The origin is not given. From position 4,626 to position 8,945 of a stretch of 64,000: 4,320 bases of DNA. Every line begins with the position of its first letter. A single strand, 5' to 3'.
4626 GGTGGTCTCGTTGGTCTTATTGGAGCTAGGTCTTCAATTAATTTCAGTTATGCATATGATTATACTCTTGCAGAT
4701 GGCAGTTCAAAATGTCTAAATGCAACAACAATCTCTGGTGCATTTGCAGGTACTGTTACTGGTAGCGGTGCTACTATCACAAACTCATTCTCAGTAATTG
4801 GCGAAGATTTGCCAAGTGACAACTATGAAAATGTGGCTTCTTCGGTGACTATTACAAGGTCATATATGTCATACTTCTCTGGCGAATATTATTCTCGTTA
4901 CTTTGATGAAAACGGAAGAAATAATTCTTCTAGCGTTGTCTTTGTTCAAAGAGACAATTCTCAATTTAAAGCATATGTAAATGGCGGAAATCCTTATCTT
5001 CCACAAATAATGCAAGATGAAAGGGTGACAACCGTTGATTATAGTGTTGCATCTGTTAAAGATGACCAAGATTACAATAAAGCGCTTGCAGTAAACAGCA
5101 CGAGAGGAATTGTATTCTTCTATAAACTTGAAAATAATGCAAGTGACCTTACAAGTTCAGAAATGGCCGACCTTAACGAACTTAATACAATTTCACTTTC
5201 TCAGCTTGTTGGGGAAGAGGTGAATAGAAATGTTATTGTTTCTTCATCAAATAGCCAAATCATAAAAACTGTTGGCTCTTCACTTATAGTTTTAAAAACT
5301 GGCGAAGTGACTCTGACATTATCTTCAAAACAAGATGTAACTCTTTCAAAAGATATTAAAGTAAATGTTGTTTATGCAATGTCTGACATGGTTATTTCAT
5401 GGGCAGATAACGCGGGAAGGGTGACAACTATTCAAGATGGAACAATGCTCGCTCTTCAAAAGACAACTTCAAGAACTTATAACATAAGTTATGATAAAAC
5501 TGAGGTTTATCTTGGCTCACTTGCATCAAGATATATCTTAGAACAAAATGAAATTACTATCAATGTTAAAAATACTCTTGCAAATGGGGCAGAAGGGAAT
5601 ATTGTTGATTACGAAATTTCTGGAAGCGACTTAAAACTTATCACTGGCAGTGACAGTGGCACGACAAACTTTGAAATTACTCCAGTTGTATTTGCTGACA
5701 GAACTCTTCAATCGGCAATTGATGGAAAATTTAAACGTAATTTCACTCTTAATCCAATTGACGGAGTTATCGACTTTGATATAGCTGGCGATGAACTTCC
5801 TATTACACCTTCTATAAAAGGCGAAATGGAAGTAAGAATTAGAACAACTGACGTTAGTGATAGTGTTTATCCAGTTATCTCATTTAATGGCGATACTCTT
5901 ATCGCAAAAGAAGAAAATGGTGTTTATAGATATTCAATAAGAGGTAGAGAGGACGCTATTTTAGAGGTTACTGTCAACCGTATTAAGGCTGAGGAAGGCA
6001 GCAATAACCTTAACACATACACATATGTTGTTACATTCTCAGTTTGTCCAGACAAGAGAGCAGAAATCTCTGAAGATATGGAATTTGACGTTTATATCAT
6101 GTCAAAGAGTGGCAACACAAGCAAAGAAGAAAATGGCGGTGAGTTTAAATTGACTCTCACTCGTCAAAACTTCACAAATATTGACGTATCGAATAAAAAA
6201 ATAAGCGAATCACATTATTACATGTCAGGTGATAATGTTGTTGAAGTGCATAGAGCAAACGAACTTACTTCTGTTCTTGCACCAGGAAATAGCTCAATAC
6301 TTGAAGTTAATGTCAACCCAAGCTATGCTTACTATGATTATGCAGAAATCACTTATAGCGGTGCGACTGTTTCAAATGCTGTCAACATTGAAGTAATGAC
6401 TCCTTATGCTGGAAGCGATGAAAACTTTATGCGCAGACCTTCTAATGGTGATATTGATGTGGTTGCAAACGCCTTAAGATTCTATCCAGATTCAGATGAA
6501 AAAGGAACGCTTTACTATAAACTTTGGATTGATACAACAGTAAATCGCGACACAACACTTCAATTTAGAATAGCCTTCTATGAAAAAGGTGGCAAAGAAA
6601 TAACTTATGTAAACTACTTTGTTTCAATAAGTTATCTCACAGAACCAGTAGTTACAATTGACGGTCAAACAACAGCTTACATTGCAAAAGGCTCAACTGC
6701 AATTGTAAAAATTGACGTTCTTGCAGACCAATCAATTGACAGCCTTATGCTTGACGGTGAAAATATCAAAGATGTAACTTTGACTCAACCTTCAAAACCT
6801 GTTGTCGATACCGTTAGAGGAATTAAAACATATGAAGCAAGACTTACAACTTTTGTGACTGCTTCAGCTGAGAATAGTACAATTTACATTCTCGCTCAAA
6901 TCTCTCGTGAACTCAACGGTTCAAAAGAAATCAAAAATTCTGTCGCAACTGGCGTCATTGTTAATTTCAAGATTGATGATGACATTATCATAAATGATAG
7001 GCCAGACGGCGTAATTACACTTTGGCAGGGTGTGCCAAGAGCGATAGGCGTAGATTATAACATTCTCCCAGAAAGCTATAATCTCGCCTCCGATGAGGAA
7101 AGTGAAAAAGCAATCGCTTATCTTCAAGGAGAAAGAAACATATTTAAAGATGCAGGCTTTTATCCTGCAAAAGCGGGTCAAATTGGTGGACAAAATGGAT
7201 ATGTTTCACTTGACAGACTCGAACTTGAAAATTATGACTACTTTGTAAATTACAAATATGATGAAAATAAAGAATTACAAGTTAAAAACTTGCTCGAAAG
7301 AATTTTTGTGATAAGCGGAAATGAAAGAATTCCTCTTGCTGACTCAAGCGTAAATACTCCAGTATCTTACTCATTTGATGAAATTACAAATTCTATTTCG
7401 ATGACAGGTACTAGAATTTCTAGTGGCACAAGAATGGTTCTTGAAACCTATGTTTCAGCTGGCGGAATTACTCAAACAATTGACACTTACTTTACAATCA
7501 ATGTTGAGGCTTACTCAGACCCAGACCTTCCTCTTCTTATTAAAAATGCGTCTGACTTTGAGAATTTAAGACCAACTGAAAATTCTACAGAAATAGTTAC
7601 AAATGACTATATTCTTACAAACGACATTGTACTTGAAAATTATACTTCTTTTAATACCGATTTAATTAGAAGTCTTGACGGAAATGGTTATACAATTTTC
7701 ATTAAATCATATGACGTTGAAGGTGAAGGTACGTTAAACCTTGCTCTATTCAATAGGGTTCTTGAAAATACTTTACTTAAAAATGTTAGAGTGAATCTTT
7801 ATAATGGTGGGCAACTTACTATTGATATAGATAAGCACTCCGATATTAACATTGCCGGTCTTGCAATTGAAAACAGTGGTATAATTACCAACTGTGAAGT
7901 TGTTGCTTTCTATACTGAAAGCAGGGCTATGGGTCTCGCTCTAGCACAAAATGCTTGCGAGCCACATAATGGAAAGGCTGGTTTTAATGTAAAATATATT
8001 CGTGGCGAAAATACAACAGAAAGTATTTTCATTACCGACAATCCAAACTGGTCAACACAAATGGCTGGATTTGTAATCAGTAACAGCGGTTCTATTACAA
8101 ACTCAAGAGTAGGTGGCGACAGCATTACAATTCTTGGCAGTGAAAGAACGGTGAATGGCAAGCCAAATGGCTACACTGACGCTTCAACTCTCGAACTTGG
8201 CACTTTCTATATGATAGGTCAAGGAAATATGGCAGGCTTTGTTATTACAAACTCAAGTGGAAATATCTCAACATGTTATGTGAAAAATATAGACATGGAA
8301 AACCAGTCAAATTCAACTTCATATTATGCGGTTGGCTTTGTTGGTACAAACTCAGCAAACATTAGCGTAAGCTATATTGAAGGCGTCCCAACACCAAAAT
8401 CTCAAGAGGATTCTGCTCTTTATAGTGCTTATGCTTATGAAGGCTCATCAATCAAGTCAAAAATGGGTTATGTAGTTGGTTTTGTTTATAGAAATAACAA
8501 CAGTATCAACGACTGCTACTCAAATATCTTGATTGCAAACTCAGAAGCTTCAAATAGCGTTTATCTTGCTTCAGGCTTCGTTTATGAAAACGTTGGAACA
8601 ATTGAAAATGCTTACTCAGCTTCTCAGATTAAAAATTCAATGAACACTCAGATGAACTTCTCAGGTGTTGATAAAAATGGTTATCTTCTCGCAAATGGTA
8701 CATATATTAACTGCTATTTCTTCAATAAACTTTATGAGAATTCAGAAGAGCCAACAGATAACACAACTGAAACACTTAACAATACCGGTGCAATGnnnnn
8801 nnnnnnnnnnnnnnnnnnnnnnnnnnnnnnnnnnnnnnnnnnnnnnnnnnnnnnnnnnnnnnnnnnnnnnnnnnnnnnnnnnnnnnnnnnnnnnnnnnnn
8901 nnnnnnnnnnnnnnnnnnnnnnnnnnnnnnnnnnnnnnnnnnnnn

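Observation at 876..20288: Giant ORF 1: a 19.4-kb, 6,470-codon N-terminally lipid-anchored surface protein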

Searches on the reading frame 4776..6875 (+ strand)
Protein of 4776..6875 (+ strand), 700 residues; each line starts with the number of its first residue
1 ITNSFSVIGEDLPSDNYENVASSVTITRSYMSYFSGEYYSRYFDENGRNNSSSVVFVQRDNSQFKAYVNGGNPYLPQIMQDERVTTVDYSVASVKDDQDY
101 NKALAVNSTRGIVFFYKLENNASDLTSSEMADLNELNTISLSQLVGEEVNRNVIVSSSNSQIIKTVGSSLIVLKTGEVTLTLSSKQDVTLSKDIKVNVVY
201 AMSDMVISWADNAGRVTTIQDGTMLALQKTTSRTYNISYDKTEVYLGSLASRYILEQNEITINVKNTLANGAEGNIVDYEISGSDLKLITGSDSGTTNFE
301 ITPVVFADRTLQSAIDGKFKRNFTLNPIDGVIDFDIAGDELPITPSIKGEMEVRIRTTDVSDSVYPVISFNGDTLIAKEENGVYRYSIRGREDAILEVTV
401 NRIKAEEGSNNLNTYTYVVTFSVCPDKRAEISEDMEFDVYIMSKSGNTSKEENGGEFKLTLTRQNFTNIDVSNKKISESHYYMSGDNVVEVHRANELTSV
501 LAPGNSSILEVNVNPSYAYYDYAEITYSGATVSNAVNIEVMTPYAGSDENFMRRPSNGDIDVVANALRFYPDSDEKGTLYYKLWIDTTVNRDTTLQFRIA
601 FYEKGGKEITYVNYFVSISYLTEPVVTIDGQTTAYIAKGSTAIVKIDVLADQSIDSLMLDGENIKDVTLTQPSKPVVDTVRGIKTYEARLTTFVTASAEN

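Call 23: search_protein_families(library=pfam, proteins=[window:4776-6875:+], max_evalue=5)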
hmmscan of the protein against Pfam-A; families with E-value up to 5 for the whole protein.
window:4776-6875:+ (700 aa): 2 families
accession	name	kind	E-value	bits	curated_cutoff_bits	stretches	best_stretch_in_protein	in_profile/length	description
PF11243.13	DUF3045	-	0.012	16.2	27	1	57-104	33-81/88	Protein of unknown function (DUF3045)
PF09343.15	DUF2460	-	0.023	14.6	30.4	1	384-440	120-176/205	Conserved hypothetical protein 2217 (DUF2460)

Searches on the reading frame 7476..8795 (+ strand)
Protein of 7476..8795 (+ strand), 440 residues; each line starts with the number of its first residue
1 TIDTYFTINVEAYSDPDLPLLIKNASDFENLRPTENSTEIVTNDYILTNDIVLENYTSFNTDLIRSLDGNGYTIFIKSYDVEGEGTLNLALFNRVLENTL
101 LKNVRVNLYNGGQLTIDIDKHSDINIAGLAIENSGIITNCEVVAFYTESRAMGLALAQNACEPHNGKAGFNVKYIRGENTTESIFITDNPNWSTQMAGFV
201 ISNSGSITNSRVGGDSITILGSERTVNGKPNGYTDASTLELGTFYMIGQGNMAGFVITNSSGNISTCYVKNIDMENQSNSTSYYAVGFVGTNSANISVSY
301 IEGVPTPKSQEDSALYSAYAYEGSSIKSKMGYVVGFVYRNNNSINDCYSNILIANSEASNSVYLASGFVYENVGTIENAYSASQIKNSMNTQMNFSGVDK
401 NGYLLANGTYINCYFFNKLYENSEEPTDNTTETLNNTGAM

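Call 90: find_homologous_proteins(query=A8, max_evalue=0.001)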
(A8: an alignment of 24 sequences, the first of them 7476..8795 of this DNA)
Query A8 (24 sequences) (440 aa, profile of the alignment): 15 proteins with E <= 0.001 among 8000 candidates.
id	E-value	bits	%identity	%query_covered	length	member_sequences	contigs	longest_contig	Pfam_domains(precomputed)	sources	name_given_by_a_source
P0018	3.1e-96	341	40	80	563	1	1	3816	-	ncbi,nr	ncbi:MAG: hypothetical protein IJA69_04790 [Clostridia bacterium]|nr:hypothetical protein [Clostridi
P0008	1.1e-63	234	56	48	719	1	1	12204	-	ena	-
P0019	9.9e-56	207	50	33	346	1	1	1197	-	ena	-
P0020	1.6e-51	194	26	86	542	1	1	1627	-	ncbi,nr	ncbi:MAG: hypothetical protein IJA69_04560, partial [Clostridia bacterium]|nr:hypothetical protein [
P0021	1.6e-19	88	26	29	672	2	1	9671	PF05342.20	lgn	-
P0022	3.4e-16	77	33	26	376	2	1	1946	PF07581.18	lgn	-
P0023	5.9e-11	60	28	27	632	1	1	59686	PF07581.18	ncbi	-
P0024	6.4e-11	60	35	14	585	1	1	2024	PF07581.18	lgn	-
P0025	2.5e-10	58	26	55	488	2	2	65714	PF02368.25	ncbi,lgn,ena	-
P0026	2.0e-9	55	28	25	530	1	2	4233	PF07581.18,PF00700.28,PF00669.26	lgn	-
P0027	6.2e-8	50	30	28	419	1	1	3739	PF07581.18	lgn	-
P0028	2.0e-7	48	29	12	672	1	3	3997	PF07581.18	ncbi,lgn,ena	-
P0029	5.3e-6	44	25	88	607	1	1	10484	PF18998.7,PF07581.18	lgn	-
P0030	4.2e-5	41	22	86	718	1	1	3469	PF13385.14,PF07581.18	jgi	jgi:hypothetical protein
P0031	3.7e-4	37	28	32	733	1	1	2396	PF07581.18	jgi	jgi:hypothetical protein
